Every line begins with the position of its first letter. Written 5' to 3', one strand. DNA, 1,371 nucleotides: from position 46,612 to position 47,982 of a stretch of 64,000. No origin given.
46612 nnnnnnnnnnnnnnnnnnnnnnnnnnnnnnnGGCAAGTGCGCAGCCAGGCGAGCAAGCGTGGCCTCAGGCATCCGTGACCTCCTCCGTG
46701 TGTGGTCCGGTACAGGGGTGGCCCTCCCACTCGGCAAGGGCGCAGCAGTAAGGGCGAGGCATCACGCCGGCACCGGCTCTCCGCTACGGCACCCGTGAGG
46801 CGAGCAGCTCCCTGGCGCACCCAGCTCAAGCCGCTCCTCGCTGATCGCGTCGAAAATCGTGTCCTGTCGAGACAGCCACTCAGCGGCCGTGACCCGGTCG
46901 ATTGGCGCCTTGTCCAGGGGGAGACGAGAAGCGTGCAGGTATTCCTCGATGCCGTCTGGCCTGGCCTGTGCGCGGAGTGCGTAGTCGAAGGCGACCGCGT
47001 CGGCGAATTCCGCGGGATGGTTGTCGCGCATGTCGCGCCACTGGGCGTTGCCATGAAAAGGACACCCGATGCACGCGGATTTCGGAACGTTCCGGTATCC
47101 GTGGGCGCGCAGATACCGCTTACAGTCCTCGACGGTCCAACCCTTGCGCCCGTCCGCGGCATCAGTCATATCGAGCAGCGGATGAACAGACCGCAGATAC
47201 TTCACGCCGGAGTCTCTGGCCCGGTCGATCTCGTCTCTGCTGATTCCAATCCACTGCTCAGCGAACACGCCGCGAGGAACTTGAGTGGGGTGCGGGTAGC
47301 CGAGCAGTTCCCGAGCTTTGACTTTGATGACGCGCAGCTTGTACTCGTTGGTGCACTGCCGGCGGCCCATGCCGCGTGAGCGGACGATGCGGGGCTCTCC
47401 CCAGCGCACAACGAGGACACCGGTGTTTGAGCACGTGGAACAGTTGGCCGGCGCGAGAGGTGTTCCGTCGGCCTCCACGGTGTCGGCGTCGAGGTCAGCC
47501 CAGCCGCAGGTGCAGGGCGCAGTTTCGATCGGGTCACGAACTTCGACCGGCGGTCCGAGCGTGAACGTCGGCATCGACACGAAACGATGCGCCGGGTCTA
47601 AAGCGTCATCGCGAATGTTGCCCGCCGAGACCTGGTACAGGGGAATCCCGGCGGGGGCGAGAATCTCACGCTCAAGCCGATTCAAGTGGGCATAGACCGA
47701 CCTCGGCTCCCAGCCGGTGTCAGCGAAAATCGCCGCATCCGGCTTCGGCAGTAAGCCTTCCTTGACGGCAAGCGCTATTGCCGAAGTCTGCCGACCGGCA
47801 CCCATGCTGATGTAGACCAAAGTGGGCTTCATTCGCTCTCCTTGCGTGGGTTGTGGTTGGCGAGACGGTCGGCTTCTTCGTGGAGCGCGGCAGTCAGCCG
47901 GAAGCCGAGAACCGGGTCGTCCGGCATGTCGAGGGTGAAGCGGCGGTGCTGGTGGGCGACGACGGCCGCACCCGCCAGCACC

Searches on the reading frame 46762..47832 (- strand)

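Call 6: search_protein_families(library=pfam, proteins=[window:46762-47832:-], max_evalue=0.01)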
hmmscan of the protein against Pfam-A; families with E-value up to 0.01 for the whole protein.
window:46762-47832:- (356 aa): 0 families

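Call 7: search_protein_families(library=phrogs, proteins=[window:46762-47832:-], max_evalue=0.001)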
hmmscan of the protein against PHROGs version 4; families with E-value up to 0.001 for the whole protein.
window:46762-47832:- (356 aa): 1 family
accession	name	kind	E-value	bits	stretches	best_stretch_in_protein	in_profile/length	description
phrog_424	-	moron, auxiliary metabolic gene and host takeover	1.8e-40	140.3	1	2-345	159-412/460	phosphoadenosine phosphosulfate reductase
